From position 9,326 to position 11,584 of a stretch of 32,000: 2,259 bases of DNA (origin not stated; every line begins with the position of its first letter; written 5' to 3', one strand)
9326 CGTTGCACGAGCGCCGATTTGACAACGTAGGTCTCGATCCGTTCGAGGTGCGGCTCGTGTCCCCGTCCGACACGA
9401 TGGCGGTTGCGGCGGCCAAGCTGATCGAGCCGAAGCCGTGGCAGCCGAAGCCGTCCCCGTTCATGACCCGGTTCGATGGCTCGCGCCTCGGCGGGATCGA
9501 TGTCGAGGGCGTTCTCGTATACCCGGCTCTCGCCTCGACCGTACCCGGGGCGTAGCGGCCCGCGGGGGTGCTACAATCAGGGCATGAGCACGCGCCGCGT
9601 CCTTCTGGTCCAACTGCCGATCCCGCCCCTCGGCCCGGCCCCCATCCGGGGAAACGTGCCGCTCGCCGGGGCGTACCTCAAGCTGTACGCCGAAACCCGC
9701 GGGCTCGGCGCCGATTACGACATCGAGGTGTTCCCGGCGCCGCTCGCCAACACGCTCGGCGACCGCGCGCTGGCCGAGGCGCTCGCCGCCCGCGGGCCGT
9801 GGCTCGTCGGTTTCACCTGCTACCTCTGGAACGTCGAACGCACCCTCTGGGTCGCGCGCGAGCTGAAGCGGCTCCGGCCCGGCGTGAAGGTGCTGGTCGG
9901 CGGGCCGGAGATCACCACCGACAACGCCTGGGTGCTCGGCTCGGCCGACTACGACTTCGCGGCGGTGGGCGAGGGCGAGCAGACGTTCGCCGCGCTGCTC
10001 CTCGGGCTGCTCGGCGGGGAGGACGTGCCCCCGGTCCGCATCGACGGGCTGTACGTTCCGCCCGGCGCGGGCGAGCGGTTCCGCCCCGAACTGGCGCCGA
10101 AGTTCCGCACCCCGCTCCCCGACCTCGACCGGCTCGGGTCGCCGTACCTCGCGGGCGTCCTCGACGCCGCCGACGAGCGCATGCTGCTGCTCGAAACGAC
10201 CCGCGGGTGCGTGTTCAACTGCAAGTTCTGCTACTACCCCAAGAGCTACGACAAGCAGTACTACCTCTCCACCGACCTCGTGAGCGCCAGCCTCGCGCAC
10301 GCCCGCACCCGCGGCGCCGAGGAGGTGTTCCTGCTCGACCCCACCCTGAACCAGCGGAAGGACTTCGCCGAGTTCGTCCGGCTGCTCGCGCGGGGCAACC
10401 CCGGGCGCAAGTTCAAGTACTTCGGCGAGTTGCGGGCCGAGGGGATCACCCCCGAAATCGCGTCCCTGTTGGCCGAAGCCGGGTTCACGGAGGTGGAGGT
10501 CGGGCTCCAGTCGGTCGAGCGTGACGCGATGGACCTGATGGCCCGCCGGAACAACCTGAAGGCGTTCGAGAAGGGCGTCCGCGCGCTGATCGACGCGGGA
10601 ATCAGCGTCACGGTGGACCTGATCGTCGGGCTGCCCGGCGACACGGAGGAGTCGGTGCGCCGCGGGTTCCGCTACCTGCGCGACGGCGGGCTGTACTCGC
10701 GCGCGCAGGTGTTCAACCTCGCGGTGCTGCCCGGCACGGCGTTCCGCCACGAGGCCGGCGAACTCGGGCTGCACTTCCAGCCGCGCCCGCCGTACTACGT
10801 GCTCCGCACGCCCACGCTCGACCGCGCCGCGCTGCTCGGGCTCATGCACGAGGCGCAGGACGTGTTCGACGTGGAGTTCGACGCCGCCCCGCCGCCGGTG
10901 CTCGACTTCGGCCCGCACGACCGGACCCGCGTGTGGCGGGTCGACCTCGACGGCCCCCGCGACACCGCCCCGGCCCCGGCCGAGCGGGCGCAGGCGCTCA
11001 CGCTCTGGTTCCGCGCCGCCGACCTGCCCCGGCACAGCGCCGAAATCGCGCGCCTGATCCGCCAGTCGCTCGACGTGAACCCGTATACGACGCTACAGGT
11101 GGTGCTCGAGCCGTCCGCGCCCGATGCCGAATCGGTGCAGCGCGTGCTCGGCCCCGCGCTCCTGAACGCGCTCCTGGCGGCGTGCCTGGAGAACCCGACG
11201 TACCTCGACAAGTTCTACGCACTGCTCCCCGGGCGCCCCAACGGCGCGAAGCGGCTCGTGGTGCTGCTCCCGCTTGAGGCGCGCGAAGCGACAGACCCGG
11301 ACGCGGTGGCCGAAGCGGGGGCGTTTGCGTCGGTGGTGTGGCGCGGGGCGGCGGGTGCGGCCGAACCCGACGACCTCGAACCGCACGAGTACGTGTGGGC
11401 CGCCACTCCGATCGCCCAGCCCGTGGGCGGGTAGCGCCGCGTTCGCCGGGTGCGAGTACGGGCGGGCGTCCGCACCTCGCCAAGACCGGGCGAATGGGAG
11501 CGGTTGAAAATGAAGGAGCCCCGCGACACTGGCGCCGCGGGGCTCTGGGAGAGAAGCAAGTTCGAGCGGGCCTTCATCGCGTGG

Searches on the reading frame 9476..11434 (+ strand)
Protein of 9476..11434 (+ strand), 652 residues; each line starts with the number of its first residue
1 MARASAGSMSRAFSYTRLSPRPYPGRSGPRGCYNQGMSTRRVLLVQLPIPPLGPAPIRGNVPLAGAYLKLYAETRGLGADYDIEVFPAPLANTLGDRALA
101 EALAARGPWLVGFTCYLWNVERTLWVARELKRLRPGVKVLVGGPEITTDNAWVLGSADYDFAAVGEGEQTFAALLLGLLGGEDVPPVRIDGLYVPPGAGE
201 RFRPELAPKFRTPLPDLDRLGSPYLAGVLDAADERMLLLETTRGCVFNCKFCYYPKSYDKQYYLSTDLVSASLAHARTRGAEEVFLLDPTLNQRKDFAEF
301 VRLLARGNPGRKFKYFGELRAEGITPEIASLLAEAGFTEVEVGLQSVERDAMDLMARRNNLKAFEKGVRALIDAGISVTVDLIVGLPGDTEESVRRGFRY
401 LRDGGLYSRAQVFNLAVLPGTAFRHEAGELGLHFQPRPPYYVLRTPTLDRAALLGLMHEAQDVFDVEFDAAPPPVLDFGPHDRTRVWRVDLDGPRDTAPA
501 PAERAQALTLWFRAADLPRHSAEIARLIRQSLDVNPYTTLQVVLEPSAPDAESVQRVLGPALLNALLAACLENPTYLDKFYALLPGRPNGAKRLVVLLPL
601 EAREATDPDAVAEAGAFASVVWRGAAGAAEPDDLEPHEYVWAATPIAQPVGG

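Call 45: search_protein_families(library=pfam, proteins=[window:9476-11434:+], max_evalue=0.001)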
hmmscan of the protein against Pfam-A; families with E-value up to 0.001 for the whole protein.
window:9476-11434:+ (652 aa): 2 families
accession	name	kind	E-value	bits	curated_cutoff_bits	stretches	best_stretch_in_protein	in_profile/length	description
PF04055.27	Radical_SAM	-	2.6e-25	89.9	29.5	1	240-395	2-160/166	Radical SAM superfamily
PF02310.24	B12-binding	-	2e-15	57.1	32.1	1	92-175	40-121/121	B12 binding domain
